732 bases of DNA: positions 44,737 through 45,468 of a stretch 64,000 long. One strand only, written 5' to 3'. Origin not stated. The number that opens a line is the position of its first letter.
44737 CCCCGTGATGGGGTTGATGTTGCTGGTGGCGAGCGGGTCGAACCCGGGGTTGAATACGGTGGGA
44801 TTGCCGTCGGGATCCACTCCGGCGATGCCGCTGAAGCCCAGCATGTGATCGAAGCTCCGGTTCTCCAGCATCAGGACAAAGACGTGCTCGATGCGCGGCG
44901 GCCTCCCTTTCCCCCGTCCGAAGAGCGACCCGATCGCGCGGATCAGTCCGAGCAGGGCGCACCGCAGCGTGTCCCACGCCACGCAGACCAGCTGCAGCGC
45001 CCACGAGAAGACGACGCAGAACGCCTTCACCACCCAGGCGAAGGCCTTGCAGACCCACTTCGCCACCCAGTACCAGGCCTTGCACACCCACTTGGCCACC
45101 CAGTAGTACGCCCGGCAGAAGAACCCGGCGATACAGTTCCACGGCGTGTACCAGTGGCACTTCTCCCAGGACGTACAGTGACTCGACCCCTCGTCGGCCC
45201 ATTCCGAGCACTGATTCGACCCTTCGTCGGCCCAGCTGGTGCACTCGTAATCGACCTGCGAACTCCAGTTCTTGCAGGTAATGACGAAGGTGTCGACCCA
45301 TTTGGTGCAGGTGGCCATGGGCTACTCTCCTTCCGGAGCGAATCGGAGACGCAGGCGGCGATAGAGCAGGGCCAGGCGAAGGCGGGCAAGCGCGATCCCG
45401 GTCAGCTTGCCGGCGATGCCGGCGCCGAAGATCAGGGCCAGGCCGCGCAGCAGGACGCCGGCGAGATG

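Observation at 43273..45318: Phosphoesterase (PLC/AcpA family) with an N-terminal 11-residue-periodic Cys-x-x-Trp ladder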

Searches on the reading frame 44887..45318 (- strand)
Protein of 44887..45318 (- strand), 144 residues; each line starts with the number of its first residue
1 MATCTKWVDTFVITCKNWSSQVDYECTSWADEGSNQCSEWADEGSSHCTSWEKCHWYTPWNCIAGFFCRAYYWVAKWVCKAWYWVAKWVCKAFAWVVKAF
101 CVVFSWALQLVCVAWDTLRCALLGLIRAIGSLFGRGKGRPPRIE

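Call 3: search_protein_families(library=pfam, proteins=[window:44887-45318:-], max_evalue=1)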
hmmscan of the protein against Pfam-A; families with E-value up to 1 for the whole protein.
seq(144 aa): 0 families

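Call 4: search_protein_families(library=ncbifam, proteins=[window:44887-45318:-], max_evalue=1)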
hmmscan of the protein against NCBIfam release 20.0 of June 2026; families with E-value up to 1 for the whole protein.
seq(144 aa): 0 families

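Call 6: find_homologous_proteins(query=window:44887-45318:-, max_evalue=0.01)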
Query seq(144 aa) (144 aa): 23 proteins with E <= 0.01 among 37 candidates.
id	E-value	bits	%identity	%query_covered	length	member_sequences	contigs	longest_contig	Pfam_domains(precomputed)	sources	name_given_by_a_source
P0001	9.6e-77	275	79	100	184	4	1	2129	-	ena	-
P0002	9.6e-76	271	81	100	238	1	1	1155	PF04185.20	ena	-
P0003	1.3e-74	268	78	100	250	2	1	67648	PF04185.20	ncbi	-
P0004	7.5e-70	252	75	100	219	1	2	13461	PF04185.20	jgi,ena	-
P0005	4.4e-64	233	72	100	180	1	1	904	-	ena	-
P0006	1.9e-63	231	69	100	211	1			-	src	-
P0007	1.8e-62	228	70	100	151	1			-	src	-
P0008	1.2e-50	190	65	80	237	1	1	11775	-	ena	-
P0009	7.7e-45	171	48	99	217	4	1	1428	-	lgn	-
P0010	4.3e-43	165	54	99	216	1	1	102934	-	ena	-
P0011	5.7e-37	145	75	49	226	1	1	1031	-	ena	-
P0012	2.2e-35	140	60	69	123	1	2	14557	-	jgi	jgi:phospholipase C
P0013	7.3e-34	135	64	64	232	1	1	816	-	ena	-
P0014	7.6e-34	135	45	97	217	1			-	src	-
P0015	6.3e-30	122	75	53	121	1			-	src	-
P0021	6.9e-13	67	59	44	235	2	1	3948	PF04185.20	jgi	-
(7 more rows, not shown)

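Call 36: find_related_loci(query=A2, collection=genome_contigs, flank=3000)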
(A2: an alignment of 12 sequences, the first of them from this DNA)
Query A2 (143 aa) in genome_contigs; peptide patterns used: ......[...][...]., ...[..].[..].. (x = any residue, [..] = any of these).
100 stretches matched a pattern; 83 encode a relative of the query (tblastn E <= 1e-3); the best 80 are kept; 80 distinct loci.
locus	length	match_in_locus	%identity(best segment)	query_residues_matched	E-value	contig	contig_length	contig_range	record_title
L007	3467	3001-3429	80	1-143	7e-81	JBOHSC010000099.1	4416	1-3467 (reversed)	MAG: Gemmatimonadales bacterium isolate TC-S_metabat2.bin.185_sub k127_3027148, whole genome shotgun sequence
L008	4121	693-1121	83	1-143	5e-77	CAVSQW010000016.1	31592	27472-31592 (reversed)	MAG: uncultured Gemmatimonadales bacterium isolate MFD05684.bin.2.73 genome assembly, contig: contig_81096, whole genome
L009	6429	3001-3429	78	1-143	3e-75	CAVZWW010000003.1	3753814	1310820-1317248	MAG: uncultured Bacteroidetes bacterium isolate MFD04716.bin.1.116 genome assembly, contig: contig_9349, whole genome sh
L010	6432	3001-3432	81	1-143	2e-75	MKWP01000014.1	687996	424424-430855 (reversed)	MAG: Lysobacterales bacterium 66-474 SCNpilot_bf_inoc_scaffold_38, whole genome shotgun sequence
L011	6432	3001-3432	78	1-143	1e-74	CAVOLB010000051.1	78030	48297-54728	MAG: uncultured Alphaproteobacteria bacterium isolate MFD10097.bin.1.22 genome assembly, contig: contig_20030, whole gen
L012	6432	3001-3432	76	1-143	3e-74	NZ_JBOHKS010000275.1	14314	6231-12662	MAG: Hypericibacter sp. isolate H1-B2_metawrap_bin.14 k127_252497, whole genome shotgun sequence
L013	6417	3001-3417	79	1-139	1e-73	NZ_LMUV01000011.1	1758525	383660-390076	Rhodanobacter sp. L36 NODE_14_length_1758427_cov_9.285805, whole genome shotgun sequence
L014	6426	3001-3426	78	1-143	2e-73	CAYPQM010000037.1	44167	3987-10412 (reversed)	MAG TPA_asm: uncultured Streptosporangiaceae bacterium isolate binchicken_co241_145 genome assembly, contig: NODE_758_le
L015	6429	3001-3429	76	1-143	9e-74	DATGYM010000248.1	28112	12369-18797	MAG TPA_asm: Pyrinomonadaceae bacterium isolate SMAG_U10635 k141_226461, whole genome shotgun sequence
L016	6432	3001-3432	74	1-143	6e-71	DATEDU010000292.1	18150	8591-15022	MAG TPA_asm: Pyrinomonadaceae bacterium isolate SMAG_U8715 k141_114882, whole genome shotgun sequence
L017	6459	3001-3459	71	1-143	2e-70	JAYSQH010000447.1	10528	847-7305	MAG: Phycicoccus sp. isolate GFS_11701 GFS_11701_446, whole genome shotgun sequence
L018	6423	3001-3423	75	1-140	5e-71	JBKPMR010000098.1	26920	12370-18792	MAG: Actinomycetota bacterium isolate GS_HAYS_MAG_00061 GS_HAYS_000002974744, whole genome shotgun sequence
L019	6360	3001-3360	85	1-120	1e-68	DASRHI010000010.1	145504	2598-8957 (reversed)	MAG TPA_asm: Gaiellaceae bacterium isolate SMAG_U10080 k141_1659425, whole genome shotgun sequence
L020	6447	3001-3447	71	1-143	9e-69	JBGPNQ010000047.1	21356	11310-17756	MAG: Anaerolineae bacterium isolate OBJ_0618_7090110_210 k141_3721084_length_21356_cov_10.0000, whole genome shotgun seq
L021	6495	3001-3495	67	1-143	1e-68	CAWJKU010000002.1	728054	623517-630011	MAG: uncultured Chloroflexia bacterium isolate MFD05942.bin.2.42 genome assembly, contig: contig_37714, whole genome sho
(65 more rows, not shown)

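Call 43: search_protein_representatives(alignment_id=A2)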
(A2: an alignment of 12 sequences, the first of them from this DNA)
Query: 12 sequences, 143 profile positions. Proteins with E-value up to 0.001 (for the whole library): 223; up to 1e-10: 123; up to 1e-30: 15. The best 150 are listed.
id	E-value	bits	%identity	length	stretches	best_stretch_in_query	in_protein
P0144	2.7e-61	221.9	-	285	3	24-95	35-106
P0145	3.7e-59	214.9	-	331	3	25-93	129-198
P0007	2.1e-55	202.7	-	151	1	1-143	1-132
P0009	6.6e-54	197.9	-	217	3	25-93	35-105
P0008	7.8e-53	194.4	-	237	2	28-92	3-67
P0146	2.7e-42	160.3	-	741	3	24-93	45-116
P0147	2.9e-42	160.1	-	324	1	1-134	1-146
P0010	6.2e-42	159.1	-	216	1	1-137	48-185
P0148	5.0e-40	152.9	-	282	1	7-136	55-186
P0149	8.7e-40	152.1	-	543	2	8-101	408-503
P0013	5.3e-35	136.6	-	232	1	1-134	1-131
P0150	2.5e-34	134.4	-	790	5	14-91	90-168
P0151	2.0e-33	131.5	-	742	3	67-127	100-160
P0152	2.8e-33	131.0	-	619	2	3-90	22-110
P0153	5.3e-33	130.1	-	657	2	68-142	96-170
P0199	3.2e-15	72.5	-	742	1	3-119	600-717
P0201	3.6e-15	72.3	-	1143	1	3-124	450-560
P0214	6.8e-14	68.2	-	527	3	24-111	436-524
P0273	1.7e-09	53.9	-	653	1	9-119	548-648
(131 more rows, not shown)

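Call 49: search_protein_families(library=pfam, alignment_id=A4, max_evalue=0.0001)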
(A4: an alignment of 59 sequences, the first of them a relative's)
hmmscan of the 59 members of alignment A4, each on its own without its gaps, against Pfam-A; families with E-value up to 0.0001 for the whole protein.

A. member 1, P0146 (741 aa): 1 family
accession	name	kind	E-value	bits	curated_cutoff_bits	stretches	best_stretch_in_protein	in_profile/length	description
PF04185.19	Phosphoesterase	-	4.2e-58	197.6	23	1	186-582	1-354/356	Phosphoesterase family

B. families by the number of members that match (of 59 scanned): 17 families
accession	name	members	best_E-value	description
PF04185.19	Phosphoesterase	11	2.2e-75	Phosphoesterase family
PF01344.31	Kelch_1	4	2e-10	Kelch motif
PF13964.12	Kelch_6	4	3.4e-09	Kelch motif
PF00082.27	Peptidase_S8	3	1.1e-31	Subtilase family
PF00232.24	Glyco_hydro_1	2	1.2e-64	Glycosyl hydrolase family 1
PF04030.19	ALO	2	2.7e-06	D-arabinono-1,4-lactone oxidase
PF24681.1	Kelch_KLHDC2_KLHL20_DRC7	2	6.8e-06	KLHDC2/KLHL20/DRC7 Kelch-repeats domain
PF07646.21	Kelch_2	2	3.8e-05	Kelch motif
PF09118.17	GO-like_E_set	1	1.1e-24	Galactose oxidase-like, Early set domain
PF01764.32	Lipase_3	1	1.9e-21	Lipase (class 3)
PF00722.28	Glyco_hydro_16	1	1.9e-19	Glycosyl hydrolases family 16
PF01565.28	FAD_binding_4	1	5e-15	FAD binding domain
PF07250.17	Glyoxal_oxid_N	1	1.6e-11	Glyoxal oxidase N-terminus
PF13418.12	Kelch_4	1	5.7e-06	Galactose oxidase, central domain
PF13688.12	Reprolysin_5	1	7.2e-06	Metallo-peptidase family M12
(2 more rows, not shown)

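Call 50: search_protein_families(library=pfam, alignment_id=A5, max_evalue=0.0001)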
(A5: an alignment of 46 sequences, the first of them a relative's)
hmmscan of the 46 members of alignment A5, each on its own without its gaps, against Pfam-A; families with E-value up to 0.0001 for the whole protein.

A. member 1, P0221 (306 aa): 0 families

B. families by the number of members that match (of 46 scanned): 13 families
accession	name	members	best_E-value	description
PF13964.12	Kelch_6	4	4.9e-13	Kelch motif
PF09118.17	GO-like_E_set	3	2.3e-28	Galactose oxidase-like, Early set domain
PF00722.28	Glyco_hydro_16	3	1.1e-19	Glycosyl hydrolases family 16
PF07250.17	Glyoxal_oxid_N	3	6.5e-15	Glyoxal oxidase N-terminus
PF07646.21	Kelch_2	3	1.8e-06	Kelch motif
PF03009.23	GDPD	2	4.1e-22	Glycerophosphoryl diester phosphodiesterase family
PF14751.11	DUF4474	1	9.2e-67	Domain of unknown function (DUF4474)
PF00232.24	Glyco_hydro_1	1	1.9e-60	Glycosyl hydrolase family 1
PF09471.16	Peptidase_M64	1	2e-41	IgA Peptidase M64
PF01344.31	Kelch_1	1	1.8e-09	Kelch motif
PF13653.12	GDPD_2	1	9.2e-06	Glycerophosphoryl diester phosphodiesterase family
PF13472.12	Lipase_GDSL_2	1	3e-05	GDSL-like Lipase/Acylhydrolase family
PF13436.11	Gly-zipper_OmpA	1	4.9e-05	Glycine-zipper domain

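Call 59: find_encoding_contigs(protein=P0149, flank=4000, max_places=2)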
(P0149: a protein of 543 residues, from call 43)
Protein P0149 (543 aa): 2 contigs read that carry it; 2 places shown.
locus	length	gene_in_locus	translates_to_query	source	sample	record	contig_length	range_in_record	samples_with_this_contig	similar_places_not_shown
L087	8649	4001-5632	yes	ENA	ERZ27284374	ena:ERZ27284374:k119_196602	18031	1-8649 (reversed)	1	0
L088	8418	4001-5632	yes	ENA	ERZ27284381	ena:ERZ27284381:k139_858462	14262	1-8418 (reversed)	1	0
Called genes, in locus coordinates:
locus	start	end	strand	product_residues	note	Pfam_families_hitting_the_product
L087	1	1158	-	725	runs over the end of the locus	PF13328:HD_4, PF01966:HD, PF04607:RelA_SpoT, PF02824:TGS, PF28438:RelA_RIS, PF13291:ACT_4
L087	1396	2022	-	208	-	PF14681:UPRTase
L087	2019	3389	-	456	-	PF01266:DAO (faint), PF07992:Pyr_redox_2, PF13738:Pyr_redox_3 (faint), PF00070:Pyr_redox, PF02852:Pyr_redox_dim (weak)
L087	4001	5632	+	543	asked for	PF00082:Peptidase_S8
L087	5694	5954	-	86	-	-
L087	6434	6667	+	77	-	-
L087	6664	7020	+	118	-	PF02452:PemK_toxin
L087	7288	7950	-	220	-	-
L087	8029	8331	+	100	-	PF18962:Por_Secre_tail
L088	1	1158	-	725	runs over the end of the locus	PF13328:HD_4, PF01966:HD, PF04607:RelA_SpoT, PF02824:TGS, PF28438:RelA_RIS, PF13291:ACT_4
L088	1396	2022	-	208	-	PF14681:UPRTase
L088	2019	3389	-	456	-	PF01266:DAO (faint), PF07992:Pyr_redox_2, PF13738:Pyr_redox_3 (faint), PF00070:Pyr_redox, PF02852:Pyr_redox_dim (weak)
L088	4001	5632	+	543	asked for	PF00082:Peptidase_S8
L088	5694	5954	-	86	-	-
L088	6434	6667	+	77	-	-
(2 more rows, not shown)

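Call 60: find_encoding_contigs(protein=P0199, flank=4000, max_places=2)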
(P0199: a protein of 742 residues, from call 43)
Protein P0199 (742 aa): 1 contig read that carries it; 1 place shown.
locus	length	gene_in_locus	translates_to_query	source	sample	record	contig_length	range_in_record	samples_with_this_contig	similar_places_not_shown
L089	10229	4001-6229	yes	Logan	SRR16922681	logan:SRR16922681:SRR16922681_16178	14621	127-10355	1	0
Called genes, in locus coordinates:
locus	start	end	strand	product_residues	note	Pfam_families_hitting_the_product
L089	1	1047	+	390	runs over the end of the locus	?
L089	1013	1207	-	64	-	-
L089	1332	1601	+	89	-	-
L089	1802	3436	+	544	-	PF02872:5_nucleotid_C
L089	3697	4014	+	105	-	-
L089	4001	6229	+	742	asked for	PF01565:FAD_binding_4, PF04030:ALO (weak)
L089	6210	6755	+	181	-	-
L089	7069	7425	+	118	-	PF12844:HTH_19, PF13560:HTH_31 (weak), PF01381:HTH_3, PF13443:HTH_26 (weak)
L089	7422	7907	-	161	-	-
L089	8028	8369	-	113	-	PF01258:zf-dskA_traR (weak)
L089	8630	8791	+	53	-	-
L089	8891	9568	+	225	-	-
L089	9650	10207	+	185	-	-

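Call 67: predict_structure(alignment_id=A2)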
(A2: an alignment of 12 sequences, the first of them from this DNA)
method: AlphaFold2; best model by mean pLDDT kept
length: 143 residues; sequences in the alignment: 12
mean_pLDDT: 78.3   pTM: 0.49
mean pLDDT of the five models: 78.3, 78.2, 75.2, 74.1, 72.6
residues with pLDDT >= 90: 16; 70-90: 91; 50-70: 29; < 50: 7
segments of 3 or more residues with pLDDT < 50: 135-138
pLDDT, mean of each block of 10 residues (from residue 1): 71 86 90 90 83 71 84 90 90 86 78 70 67 53 48
secondary structure, 60 per line:
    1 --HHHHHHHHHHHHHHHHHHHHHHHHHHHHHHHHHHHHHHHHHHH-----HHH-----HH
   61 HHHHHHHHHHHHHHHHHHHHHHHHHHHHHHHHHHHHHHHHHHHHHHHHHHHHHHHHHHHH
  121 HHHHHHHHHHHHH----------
elements in order: H3-45 H59-133

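Call 71: fold_search(model_id=the predicted structure, library=pdb)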
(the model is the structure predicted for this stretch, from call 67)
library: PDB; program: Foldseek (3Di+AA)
matches with E <= 10: 168; with E <= 0.001: 0
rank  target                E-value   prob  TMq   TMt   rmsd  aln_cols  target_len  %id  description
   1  9a69_B                5.0e-01  0.41  0.32  0.11   9.2       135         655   12  Integrative model of MCPB-MCPC by crosslinking MS and deep learning (released 2024-09-18)
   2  9a72_A                6.6e-01  0.57  0.42  0.25   7.5       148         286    8  Integrative model of YFMS-CHEW by crosslinking MS and deep learning (released 2024-09-18)
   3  3zx6_B                6.6e-01  0.21  0.26  0.15  12.5       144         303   11  Structure of Hamp(AF1503)-Tsr fusion - Hamp (A291V) mutant (released 2012-02-29)
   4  3g6b_B                8.3e-01  0.69  0.50  0.36   7.5       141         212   13  Crystal structure of a Soluble Chemoreceptor from Thermotoga maritima Asn217Ile mutant (released 2009-07-28)
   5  3zx6_A                9.9e-01  0.21  0.31  0.19   8.5       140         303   11  Structure of Hamp(AF1503)-Tsr fusion - Hamp (A291V) mutant (released 2012-02-29)
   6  8qbs                  1.1e+00  0.30  0.36  0.28   8.3       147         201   10  Cryo-EM structure of Vipp1-F197K/L200K helical filament with lattice 1 (Vipp1-F197K/L200K_L1) (released 2024-09-11)
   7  5sv0_F                1.2e+00  0.28  0.34  0.23  10.0       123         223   10  Structure of the ExbB/ExbD complex from E. coli at pH 7.0 (released 2016-09-28)
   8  7aam_B                1.2e+00  0.14  0.26  0.14  21.9       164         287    8  Crystal structure of the F-BAR domain of PSTIPIP1 bound to the CTH domain of the phosphatase LYP (released 2022-02-23)
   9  3g67_A                1.2e+00  0.66  0.52  0.37   6.7       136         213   13  Crystal Structure of a Soluble Chemoreceptor from Thermotoga maritima (released 2009-07-28)
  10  3ofn_Y                1.2e+00  0.60  0.41  0.48   7.2       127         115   12  Structure of four mutant forms of yeast F1 ATPase: alpha-N67I (released 2010-09-15)
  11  8auw_C                1.2e+00  0.16  0.27  0.25  29.4       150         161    9  Cryo-EM structure of human BIRC6 in complex with SMAC. (released 2023-02-15)
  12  3g6b_A                1.3e+00  0.12  0.23  0.17  17.5       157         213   16  Crystal structure of a Soluble Chemoreceptor from Thermotoga maritima Asn217Ile mutant (released 2009-07-28)
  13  7aam_A                1.3e+00  0.12  0.25  0.13  23.7       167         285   12  Crystal structure of the F-BAR domain of PSTIPIP1 bound to the CTH domain of the phosphatase LYP (released 2022-02-23)
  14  6jx6_D                1.4e+00  0.14  0.27  0.26  29.5       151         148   13  Tetrameric form of Smac (released 2019-12-04)
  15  7o3w_A                1.4e+00  0.14  0.26  0.21   9.7       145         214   14  Structural basis for VIPP1 oligomerization and maintenance of thylakoid membrane integrity (released 2021-06-30)
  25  3g67_B                2.0e+00  0.60  0.52  0.38   4.5       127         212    9  Crystal Structure of a Soluble Chemoreceptor from Thermotoga maritima (released 2009-07-28)
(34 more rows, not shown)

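Call 72: search_protein_families(library=phrogs, proteins=[L089:6210-6755:+, window:44887-45318:-], max_evalue=1)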
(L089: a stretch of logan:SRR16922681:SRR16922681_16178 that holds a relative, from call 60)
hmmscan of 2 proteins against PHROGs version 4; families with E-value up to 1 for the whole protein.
L089:6210-6755:+ (181 aa): 0 families

window:44887-45318:- (144 aa): 1 family
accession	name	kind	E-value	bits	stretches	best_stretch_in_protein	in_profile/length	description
phrog_25733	-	unknown function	0.17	13.4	1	10-49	3-42/66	-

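Call 82: find_encoding_contigs(protein=P0214, flank=3000, max_places=1)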
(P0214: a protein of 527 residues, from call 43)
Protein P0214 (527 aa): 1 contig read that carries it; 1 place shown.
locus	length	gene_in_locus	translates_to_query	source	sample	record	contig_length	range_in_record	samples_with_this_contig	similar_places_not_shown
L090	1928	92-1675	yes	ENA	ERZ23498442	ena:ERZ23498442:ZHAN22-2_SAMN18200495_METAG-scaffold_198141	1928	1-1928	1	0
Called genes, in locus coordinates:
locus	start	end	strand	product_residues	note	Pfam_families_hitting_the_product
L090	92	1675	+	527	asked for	-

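Call 83: find_encoding_contigs(protein=P0201, flank=3000, max_places=1)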
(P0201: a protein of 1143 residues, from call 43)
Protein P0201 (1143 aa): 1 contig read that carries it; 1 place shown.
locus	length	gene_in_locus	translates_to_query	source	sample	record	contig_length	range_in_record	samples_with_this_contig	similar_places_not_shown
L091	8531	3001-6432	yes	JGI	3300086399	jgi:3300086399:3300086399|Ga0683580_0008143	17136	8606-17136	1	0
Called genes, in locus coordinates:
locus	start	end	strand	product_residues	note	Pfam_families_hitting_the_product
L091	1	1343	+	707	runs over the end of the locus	PF04185:Phosphoesterase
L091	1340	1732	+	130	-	-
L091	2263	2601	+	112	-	-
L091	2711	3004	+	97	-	-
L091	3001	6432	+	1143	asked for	PF01344:Kelch_1 (faint), PF07250:Glyoxal_oxid_N, PF09118:GO-like_E_set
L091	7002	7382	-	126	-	-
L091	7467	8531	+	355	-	?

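Call 84: find_encoding_contigs(protein=P0273, flank=3000, max_places=1)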
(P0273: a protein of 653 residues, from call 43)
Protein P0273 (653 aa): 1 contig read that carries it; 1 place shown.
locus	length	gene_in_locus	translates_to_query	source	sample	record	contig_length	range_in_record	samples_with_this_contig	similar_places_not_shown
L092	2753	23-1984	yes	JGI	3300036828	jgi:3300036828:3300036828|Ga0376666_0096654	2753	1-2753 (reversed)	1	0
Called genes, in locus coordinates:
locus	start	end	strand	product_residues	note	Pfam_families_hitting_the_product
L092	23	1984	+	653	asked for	-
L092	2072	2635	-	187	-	PF01966:HD (weak)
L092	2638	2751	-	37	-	?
